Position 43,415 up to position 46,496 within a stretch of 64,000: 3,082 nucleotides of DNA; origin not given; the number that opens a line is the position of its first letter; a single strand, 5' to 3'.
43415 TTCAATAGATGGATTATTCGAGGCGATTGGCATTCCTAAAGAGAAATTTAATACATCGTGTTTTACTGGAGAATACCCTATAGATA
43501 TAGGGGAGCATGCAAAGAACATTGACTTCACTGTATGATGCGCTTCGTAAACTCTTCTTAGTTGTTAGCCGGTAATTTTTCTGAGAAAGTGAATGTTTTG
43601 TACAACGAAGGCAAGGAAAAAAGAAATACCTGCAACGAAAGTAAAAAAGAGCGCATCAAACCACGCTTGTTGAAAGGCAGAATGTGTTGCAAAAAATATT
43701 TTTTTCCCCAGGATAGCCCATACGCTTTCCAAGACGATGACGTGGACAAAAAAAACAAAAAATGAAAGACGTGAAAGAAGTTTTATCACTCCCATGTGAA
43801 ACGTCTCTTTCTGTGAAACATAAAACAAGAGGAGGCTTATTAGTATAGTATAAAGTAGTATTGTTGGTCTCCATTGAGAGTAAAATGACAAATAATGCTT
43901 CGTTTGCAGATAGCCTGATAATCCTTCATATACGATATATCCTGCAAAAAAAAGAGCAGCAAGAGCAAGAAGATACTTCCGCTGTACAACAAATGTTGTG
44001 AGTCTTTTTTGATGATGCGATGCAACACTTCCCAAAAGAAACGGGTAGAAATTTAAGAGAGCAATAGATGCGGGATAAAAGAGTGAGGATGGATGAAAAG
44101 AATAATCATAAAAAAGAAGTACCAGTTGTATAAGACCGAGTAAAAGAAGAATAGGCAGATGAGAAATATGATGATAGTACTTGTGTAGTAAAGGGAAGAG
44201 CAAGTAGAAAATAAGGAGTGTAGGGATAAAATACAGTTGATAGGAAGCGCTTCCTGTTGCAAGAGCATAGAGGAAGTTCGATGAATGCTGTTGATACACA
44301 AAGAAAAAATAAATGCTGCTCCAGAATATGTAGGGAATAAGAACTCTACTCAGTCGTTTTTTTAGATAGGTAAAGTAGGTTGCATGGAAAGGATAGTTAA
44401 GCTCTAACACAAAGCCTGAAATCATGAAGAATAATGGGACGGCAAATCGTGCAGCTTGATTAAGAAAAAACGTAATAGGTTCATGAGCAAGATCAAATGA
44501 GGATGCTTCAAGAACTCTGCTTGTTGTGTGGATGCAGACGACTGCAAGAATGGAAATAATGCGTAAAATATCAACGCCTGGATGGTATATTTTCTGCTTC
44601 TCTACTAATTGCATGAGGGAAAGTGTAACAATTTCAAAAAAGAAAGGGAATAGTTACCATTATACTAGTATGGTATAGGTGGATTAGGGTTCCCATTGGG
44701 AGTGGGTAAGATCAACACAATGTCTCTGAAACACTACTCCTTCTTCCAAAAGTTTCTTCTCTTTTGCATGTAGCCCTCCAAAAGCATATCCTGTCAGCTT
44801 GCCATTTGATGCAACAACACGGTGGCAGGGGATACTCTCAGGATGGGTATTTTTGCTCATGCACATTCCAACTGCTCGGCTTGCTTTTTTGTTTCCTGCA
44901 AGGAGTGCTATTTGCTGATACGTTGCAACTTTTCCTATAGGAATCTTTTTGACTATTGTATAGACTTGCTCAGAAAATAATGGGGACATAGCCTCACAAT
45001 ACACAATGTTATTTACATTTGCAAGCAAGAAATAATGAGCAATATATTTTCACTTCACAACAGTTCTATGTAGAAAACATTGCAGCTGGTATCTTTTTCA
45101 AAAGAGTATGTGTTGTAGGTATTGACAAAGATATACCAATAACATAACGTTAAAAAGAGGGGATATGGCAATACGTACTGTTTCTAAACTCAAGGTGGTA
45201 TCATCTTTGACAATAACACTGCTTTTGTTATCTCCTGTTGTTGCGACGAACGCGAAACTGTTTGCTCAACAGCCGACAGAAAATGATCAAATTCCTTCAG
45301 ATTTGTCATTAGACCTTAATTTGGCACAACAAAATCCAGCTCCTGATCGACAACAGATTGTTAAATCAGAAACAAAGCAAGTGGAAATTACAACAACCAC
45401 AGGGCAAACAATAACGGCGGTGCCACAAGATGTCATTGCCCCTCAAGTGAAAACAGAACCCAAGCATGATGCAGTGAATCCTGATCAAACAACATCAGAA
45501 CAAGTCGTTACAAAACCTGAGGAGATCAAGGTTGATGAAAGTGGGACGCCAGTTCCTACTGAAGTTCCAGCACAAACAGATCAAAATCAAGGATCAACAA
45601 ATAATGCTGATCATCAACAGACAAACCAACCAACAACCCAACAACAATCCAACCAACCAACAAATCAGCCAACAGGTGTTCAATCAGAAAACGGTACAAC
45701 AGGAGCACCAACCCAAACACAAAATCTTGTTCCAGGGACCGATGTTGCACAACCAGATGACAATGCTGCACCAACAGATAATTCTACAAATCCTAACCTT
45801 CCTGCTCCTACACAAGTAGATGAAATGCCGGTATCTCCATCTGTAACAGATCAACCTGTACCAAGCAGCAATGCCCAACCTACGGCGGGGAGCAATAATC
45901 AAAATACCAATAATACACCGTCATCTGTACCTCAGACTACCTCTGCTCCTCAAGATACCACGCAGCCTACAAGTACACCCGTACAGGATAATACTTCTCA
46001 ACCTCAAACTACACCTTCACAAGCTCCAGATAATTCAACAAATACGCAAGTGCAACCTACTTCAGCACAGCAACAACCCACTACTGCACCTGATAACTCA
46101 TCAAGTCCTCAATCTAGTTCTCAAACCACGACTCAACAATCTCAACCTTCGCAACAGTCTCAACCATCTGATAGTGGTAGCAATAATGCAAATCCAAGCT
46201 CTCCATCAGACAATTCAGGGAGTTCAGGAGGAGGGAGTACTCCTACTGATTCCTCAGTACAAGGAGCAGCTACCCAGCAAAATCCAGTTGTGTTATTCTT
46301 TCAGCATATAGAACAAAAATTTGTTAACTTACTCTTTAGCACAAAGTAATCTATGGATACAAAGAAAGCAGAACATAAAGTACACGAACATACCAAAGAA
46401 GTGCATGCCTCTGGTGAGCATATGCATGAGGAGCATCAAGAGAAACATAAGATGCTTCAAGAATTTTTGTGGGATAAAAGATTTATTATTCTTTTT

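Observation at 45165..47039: Two-gene module (secreted low-complexity ORF, TAA, 3 nt, in-frame ATG, membrane-anchored domain protein) occurs twice with identical junction geometry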

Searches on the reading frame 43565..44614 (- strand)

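Call 7: search_protein_families(library=pfam, proteins=[window:43565-44614:-], max_evalue=0.01)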
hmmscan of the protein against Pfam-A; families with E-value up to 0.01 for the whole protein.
window:43565-44614:- (349 aa): 1 family
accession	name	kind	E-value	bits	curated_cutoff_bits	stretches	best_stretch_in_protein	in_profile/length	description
PF01757.29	Acyl_transf_3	-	3.7e-39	135.1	31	1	13-337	3-323/326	Acyltransferase domain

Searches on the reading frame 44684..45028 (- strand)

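Call 7: search_protein_families(library=pfam, proteins=[window:44684-45028:-], max_evalue=0.01)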
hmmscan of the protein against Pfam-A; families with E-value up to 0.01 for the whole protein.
window:44684-45028:- (114 aa): 1 family
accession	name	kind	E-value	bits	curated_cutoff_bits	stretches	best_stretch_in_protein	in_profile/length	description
PF01035.26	DNA_binding_1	-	6.9e-30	103.2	27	1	18-98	2-81/81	6-O-methylguanine DNA methyltransferase, DNA binding domain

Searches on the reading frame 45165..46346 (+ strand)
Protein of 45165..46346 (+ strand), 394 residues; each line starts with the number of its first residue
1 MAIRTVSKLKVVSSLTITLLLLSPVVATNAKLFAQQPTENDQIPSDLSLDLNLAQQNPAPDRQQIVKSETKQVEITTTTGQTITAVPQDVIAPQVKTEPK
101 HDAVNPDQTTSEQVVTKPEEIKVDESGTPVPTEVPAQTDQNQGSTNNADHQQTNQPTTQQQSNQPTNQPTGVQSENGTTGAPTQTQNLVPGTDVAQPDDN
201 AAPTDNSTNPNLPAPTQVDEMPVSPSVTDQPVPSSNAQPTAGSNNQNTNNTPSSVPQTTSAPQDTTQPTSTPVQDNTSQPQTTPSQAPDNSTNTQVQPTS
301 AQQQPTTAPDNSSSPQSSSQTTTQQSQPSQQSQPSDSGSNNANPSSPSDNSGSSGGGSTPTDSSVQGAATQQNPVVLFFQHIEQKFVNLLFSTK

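Call 7: search_protein_families(library=pfam, proteins=[window:45165-46346:+], max_evalue=0.01)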
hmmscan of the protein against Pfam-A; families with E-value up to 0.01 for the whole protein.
window:45165-46346:+ (394 aa): 0 families

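Call 44: search_protein_families(library=ncbifam, proteins=[window:45165-46346:+], max_evalue=1)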
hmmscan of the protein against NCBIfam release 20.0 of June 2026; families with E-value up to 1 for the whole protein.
window:45165-46346:+ (394 aa): 0 families
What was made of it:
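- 45165..46349 (+): U1: secreted, intrinsically disordered low-complexity protein (394 aa), first gene of module 1. No Pfam or NCBIfam hit (calls 7, 44).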
